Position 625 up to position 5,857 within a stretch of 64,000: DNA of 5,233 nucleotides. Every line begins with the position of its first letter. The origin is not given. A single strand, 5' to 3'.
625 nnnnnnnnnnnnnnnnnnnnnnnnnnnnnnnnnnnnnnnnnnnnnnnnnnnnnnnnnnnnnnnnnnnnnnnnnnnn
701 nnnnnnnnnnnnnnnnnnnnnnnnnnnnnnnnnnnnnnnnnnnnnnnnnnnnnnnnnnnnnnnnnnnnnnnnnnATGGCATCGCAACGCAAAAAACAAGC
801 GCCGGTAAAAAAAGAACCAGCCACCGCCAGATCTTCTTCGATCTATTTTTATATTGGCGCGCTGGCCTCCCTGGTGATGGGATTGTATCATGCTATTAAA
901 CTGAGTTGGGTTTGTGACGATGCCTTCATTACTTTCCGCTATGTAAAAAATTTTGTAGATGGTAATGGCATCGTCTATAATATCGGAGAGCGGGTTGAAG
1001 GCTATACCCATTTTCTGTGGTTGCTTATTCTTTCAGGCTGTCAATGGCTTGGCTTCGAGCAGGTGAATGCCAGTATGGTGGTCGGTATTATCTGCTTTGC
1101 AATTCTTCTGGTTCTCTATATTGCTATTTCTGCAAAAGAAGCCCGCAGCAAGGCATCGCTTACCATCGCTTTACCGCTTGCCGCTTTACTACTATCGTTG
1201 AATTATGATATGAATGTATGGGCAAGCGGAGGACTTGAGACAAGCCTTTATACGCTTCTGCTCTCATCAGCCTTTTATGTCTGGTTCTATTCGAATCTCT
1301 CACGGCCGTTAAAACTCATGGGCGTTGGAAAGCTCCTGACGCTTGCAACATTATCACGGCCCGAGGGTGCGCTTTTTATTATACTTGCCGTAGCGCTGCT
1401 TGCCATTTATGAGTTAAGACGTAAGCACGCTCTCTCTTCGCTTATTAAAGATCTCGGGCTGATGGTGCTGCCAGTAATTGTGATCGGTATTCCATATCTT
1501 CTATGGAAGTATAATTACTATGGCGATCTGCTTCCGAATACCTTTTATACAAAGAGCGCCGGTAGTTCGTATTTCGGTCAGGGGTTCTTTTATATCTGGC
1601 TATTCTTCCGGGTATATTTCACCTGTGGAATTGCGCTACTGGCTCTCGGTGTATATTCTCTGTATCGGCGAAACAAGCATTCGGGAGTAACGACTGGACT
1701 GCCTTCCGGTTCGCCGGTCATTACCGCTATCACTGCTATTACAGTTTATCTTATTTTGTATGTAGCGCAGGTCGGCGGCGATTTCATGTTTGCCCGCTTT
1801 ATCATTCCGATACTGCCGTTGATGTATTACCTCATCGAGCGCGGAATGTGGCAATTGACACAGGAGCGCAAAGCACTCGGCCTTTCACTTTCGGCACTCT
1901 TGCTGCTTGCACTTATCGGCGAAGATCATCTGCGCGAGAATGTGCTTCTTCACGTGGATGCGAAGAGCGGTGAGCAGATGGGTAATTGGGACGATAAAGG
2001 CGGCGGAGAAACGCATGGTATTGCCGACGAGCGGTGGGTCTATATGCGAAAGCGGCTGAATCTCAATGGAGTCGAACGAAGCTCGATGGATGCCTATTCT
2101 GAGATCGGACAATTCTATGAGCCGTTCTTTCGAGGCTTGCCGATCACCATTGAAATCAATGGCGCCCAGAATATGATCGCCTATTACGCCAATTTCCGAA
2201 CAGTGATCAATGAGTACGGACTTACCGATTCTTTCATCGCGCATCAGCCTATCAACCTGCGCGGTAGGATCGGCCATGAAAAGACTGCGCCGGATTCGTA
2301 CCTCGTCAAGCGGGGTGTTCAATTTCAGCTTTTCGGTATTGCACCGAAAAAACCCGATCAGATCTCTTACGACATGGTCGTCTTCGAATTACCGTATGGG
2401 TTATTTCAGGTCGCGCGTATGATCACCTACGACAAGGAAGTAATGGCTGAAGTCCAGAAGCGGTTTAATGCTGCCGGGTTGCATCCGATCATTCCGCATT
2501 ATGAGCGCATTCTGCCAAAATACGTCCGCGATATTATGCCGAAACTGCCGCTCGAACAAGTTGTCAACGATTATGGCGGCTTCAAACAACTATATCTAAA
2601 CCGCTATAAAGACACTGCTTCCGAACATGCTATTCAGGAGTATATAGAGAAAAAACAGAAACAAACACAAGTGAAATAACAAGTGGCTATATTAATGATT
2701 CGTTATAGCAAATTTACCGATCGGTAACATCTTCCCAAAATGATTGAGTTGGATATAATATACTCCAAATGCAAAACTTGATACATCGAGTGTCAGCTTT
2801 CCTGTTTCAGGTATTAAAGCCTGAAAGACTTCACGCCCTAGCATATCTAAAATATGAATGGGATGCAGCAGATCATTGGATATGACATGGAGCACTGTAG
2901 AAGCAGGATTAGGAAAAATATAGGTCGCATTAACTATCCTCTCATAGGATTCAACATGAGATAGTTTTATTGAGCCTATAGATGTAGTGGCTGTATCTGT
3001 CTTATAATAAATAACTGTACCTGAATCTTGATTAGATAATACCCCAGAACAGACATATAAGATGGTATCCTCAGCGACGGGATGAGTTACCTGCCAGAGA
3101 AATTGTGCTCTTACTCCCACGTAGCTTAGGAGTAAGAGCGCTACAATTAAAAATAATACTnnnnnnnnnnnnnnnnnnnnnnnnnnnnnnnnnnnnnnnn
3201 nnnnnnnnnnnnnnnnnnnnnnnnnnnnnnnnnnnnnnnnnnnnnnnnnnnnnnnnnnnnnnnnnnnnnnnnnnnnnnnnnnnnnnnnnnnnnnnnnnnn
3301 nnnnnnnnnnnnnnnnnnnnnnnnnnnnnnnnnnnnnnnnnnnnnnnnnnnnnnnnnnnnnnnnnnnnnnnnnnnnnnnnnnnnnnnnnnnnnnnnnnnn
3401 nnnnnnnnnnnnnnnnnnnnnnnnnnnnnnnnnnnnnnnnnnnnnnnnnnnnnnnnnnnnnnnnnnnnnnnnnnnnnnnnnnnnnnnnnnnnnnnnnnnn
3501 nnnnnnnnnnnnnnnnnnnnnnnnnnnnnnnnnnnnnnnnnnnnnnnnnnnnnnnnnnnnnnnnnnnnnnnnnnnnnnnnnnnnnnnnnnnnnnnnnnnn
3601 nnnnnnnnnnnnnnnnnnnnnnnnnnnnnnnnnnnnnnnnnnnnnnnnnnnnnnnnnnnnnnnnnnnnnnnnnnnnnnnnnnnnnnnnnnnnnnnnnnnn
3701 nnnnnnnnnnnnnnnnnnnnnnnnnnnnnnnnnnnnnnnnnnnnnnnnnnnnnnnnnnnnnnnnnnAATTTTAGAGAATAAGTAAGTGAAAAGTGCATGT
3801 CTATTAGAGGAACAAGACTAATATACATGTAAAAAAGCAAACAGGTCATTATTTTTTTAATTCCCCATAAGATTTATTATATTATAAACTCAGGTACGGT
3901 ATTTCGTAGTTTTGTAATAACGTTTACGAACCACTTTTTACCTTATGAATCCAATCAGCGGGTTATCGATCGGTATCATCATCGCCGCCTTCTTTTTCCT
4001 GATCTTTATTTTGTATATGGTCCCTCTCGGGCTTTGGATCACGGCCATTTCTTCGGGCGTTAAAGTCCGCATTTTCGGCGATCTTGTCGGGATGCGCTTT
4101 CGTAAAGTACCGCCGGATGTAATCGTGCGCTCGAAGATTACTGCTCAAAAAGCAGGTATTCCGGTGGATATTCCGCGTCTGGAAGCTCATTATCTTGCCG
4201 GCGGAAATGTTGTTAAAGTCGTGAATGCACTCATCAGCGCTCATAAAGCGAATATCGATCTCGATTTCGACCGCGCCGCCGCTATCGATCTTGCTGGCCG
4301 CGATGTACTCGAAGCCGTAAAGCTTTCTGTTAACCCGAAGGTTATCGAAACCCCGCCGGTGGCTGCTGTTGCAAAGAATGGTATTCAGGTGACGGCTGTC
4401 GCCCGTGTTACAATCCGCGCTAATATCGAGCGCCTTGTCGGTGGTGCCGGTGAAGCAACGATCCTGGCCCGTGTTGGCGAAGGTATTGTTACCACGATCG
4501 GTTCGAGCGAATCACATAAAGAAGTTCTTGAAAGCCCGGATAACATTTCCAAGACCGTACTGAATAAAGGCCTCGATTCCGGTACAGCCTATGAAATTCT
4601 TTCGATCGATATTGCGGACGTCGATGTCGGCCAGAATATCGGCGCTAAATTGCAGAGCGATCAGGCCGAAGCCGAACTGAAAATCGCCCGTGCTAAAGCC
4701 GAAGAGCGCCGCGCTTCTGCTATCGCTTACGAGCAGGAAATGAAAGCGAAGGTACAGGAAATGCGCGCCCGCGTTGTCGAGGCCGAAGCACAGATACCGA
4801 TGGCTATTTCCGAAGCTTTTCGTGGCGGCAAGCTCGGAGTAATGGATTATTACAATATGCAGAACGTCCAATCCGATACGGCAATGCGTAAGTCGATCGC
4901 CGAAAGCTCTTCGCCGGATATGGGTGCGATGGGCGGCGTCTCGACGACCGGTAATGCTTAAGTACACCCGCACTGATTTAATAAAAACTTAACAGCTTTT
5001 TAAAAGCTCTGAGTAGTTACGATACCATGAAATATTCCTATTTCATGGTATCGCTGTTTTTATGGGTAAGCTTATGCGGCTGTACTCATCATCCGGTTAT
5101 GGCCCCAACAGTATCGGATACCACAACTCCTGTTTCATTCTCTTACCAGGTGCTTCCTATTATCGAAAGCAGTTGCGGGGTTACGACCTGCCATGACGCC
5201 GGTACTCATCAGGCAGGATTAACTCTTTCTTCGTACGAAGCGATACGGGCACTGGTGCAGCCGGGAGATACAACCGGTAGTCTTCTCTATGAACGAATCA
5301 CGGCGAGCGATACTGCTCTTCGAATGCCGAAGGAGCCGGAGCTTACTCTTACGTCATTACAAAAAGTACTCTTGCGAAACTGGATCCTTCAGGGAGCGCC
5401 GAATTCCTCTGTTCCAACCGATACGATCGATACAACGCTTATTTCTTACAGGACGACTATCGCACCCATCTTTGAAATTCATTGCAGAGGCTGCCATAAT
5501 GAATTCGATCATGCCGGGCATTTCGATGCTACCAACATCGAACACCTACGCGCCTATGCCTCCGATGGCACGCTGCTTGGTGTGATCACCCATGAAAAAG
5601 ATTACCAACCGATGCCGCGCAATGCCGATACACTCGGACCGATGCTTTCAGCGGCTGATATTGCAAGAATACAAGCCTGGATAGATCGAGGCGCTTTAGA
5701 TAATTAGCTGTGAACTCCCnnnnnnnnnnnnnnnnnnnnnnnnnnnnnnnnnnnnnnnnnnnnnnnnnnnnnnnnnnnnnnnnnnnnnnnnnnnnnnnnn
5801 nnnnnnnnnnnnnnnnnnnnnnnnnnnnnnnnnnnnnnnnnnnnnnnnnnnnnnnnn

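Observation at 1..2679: Tandem paralogs of a GT-C-like membrane protein with a conserved soluble C-terminal domain; a third copy at 29355-30905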

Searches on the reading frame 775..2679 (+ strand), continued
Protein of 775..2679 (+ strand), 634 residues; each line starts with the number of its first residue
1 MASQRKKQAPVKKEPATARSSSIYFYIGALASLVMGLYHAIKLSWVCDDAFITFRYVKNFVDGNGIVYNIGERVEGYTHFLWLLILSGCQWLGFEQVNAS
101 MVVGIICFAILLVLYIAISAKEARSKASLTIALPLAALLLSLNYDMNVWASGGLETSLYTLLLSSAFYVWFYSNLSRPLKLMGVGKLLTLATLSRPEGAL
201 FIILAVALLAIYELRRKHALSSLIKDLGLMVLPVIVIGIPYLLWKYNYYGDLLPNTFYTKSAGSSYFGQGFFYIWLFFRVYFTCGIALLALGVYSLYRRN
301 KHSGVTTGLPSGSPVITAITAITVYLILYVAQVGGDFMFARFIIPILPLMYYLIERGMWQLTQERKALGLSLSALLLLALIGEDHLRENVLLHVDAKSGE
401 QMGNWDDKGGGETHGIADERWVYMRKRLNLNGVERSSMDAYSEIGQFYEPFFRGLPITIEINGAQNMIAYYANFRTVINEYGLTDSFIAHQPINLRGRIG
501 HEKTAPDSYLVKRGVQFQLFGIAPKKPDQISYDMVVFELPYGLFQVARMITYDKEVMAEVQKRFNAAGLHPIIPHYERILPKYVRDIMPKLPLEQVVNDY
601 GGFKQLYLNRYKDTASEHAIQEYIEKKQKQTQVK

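Call 56: search_solved_structures(query=A1, max_evalue=0.01, show_alignments=1)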
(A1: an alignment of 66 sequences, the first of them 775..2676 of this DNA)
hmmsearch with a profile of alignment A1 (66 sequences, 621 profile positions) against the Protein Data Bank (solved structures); distinct sequences matched with E-value up to 0.01: 1.
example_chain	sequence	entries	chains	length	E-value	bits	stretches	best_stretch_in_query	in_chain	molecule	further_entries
9dlf_C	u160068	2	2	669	3.5e-37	131.4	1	25-422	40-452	Arabinosyltransferase AftB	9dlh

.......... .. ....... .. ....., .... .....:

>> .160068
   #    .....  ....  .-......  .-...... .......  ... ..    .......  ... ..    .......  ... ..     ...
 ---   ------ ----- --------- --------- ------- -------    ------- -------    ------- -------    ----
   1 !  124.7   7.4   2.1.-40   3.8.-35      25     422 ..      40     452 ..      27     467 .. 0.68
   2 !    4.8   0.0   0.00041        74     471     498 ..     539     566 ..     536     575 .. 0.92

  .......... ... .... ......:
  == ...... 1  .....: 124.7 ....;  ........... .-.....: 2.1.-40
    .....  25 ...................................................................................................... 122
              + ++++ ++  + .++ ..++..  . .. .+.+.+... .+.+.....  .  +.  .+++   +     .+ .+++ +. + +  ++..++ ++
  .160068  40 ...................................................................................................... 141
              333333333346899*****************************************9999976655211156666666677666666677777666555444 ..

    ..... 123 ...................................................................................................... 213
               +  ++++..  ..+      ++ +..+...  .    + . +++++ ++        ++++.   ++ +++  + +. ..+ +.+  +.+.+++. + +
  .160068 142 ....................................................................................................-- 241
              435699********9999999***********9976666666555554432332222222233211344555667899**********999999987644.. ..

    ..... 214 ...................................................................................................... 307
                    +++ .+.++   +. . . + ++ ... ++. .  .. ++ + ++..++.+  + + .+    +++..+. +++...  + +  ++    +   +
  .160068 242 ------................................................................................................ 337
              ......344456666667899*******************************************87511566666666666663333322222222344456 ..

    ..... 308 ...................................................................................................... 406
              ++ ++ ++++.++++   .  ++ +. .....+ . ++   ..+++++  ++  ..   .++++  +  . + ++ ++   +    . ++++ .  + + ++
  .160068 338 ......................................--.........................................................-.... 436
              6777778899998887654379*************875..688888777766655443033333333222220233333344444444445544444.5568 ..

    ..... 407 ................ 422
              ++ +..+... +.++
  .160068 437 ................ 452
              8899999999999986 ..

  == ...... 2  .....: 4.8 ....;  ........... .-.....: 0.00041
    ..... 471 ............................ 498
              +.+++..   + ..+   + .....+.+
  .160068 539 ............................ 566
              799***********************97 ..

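Call 63: search_protein_families(library=pfam, alignment_id=A3, max_evalue=0.00001)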
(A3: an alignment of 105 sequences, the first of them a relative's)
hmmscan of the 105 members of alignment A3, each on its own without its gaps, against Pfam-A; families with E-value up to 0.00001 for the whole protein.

A. member 1, L008:8457-9164:+ (236 aa): 0 families

B. families by the number of members that match (of 105 scanned): 105 families (the first 25 are shown)
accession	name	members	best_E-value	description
PF00535.33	Glycos_transf_2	6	6.1e-17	Glycosyl transferase family 2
PF01709.26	Transcrip_reg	5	2.7e-51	TACO1/YebC second and third domain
PF20772.2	TACO1_YebC_N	5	8.1e-27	TACO1/YebC protein N-terminal domain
PF00202.27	Aminotran_3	4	2.2e-109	Aminotransferase class-III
PF03385.23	STELLO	4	4.1e-12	STELLO glycosyltransferases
PF00152.25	tRNA-synt_2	3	1.1e-90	tRNA synthetases class II (D, K and N)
PF01458.23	SUFBD_core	3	1.9e-78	SUF system FeS cluster assembly, SufBD core domain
PF01370.27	Epimerase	3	7.7e-46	NAD dependent epimerase/dehydratase family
PF01073.25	3Beta_HSD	3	5.4e-36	3-beta hydroxysteroid dehydrogenase/isomerase family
PF16363.11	GDP_Man_Dehyd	3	8e-27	GDP-mannose 4,6 dehydratase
PF13460.12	NAD_binding_10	3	6.4e-23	NAD(P)H-binding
PF01521.26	Fe-S_biosyn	3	4.3e-20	Iron-sulphur cluster biosynthesis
PF01336.31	tRNA_anti-codon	3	2.6e-17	OB-fold nucleic acid binding domain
PF05368.20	NmrA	3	8.6e-16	NmrA-like family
PF07993.18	NAD_binding_4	3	6.1e-15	Male sterility protein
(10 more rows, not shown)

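Call 64: search_protein_families(library=pfam, alignment_id=A4, max_evalue=0.00001)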
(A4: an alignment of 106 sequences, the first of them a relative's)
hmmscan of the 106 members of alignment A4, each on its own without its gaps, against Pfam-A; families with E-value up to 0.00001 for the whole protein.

A. member 1, L044:2325-2960:+ (212 aa): 2 families
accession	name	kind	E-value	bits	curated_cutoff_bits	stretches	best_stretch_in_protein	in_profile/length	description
PF02310.24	B12-binding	-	3e-29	101.7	32.1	1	89-201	1-116/121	B12 binding domain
PF02607.22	B12-binding_2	-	1.3e-22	80.1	23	1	4-77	2-74/74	B12 binding domain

B. families by the number of members that match (of 106 scanned): 95 families (the first 25 are shown)
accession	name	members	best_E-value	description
PF00814.31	TsaD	5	2.4e-100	tRNA N6-adenosine threonylcarbamoyltransferase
PF00515.34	TPR_1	5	3.2e-09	Tetratricopeptide repeat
PF07719.23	TPR_2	4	8e-12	Tetratricopeptide repeat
PF22521.2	HypF_C_2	4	4.3e-10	Carbamoyltransferase, Kae1-like Domain, second subdomain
PF02618.21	YceG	3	1.7e-86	YceG-like family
PF00999.27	Na_H_Exchanger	3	3.5e-71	Sodium/hydrogen exchanger, transmembrane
PF14559.12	TPR_19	3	3.5e-18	Tetratricopeptide repeat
PF13432.12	TPR_16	3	1.5e-13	Tetratricopeptide repeat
PF13414.12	TPR_11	3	1.7e-10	TPR repeat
PF13431.12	TPR_17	3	2.4e-09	Tetratricopeptide repeat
PF13181.12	TPR_8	3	6.4e-07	Tetratricopeptide repeat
PF02554.20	CstA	2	4.5e-126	Carbon starvation protein CstA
PF02574.22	S-methyl_trans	2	9.5e-70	Homocysteine S-methyltransferase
PF13709.12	DUF4159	2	6.3e-61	Domain of unknown function (DUF4159)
PF00106.31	adh_short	2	2.1e-55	short chain dehydrogenase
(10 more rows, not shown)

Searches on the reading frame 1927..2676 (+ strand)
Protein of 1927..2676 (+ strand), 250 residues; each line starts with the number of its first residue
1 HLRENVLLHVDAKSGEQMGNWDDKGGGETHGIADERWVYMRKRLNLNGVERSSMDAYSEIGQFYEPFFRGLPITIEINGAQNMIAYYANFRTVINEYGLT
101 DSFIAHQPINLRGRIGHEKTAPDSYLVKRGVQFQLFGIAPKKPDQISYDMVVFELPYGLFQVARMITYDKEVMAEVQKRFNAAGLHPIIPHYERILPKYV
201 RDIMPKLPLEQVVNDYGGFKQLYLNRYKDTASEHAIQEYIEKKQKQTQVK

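Call 21: search_protein_representatives(protein=window:1927-2676:+)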
Query: 250 residues. Proteins with E-value up to 0.001 (for the whole library): 507; up to 1e-10: 141; up to 1e-30: 8. The best 150 are listed.
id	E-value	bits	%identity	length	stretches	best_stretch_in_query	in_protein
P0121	1.1e-97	342.5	59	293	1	2-244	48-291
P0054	5.9e-63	228.8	47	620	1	3-238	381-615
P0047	3.9e-61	222.9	45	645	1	2-244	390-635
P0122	3.7e-60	219.7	44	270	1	2-242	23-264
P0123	6.4e-45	169.8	46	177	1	71-244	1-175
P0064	3.9e-38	147.5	40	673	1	29-244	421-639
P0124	1.7e-36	142.2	44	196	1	75-241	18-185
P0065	4.7e-34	134.2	37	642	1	15-239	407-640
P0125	5.8e-27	111.0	45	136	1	50-175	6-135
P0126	1.9e-25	106.0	36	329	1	29-229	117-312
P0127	4.2e-25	104.9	35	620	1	19-240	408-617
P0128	2.4e-23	99.1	39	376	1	29-233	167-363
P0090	6.8e-23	97.6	33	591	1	25-234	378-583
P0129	7.8e-23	97.4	59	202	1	2-82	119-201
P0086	1.0e-22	97.0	36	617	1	28-239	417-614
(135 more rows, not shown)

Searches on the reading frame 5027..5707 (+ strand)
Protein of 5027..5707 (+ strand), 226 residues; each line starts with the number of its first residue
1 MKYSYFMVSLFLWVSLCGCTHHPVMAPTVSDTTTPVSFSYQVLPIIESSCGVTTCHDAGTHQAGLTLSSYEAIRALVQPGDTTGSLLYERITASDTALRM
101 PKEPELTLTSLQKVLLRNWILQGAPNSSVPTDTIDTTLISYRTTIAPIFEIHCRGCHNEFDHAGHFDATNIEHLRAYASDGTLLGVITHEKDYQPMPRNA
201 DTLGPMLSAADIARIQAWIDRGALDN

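Call 36: search_protein_families(library=pfam, proteins=[window:5027-5707:+], max_evalue=0.001)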
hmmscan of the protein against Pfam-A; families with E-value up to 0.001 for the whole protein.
window:5027-5707:+ (226 aa): 2 families
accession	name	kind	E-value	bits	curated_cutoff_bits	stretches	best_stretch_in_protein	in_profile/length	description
PF07635.16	PSCyt1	-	3.2e-11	44.1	22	1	54-103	3-58/59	Planctomycete cytochrome C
PF13442.11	Cytochrome_CBB3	-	0.00022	21.9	27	0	145-219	6-68/68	Cytochrome C oxidase, cbb3-type, subunit III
